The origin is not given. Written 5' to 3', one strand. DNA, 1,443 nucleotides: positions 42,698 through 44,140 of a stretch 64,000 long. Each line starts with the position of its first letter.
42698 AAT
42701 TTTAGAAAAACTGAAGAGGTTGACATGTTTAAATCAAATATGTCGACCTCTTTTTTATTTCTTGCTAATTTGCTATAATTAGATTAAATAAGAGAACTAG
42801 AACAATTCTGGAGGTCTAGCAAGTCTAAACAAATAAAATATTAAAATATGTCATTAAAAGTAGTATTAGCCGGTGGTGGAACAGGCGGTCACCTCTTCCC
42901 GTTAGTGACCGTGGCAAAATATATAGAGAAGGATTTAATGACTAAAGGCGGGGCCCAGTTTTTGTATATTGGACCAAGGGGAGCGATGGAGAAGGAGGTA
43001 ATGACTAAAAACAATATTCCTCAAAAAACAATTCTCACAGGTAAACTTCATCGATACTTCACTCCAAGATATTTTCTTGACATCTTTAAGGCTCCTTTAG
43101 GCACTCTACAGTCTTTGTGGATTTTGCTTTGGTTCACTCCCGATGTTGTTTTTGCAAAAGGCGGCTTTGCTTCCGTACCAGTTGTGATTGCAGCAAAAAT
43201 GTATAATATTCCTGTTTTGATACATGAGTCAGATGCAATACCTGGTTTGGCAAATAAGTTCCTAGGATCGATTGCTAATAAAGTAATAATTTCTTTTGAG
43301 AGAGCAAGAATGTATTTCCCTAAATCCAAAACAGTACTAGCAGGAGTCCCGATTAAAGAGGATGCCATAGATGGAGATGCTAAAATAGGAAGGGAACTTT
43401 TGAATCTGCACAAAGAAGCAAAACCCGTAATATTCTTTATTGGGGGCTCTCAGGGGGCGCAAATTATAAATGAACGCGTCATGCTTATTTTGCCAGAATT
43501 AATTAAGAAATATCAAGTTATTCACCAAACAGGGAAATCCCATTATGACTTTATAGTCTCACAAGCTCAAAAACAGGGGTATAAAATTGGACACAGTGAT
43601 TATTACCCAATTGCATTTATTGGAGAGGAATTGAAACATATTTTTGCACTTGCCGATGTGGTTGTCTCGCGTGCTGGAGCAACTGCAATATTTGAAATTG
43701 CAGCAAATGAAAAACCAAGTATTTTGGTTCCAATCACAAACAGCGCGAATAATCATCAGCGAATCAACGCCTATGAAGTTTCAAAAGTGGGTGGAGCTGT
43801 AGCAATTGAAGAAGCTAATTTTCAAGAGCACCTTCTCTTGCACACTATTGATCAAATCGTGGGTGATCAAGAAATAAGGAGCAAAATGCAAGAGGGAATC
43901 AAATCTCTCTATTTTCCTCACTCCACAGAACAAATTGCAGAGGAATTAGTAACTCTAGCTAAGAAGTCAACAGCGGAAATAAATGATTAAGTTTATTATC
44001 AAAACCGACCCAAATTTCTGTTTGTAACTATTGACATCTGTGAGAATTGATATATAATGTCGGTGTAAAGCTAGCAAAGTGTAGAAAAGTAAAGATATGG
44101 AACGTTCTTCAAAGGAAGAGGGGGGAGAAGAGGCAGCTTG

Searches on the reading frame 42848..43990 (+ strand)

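Call 80: search_protein_families(library=pfam, proteins=[window:42848-43990:+], max_evalue=0.00001)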
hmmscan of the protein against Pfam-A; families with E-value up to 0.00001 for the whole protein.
window:42848-43990:+ (380 aa): 2 families
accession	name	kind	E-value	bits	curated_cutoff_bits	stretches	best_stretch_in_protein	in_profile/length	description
PF04101.22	Glyco_tran_28_C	-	3.6e-33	115.4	22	1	194-348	1-151/166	Glycosyltransferase family 28 C-terminal domain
PF03033.26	Glyco_transf_28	-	7.4e-31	107.5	26.2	1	5-147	1-138/139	Glycosyltransferase family 28 N-terminal domain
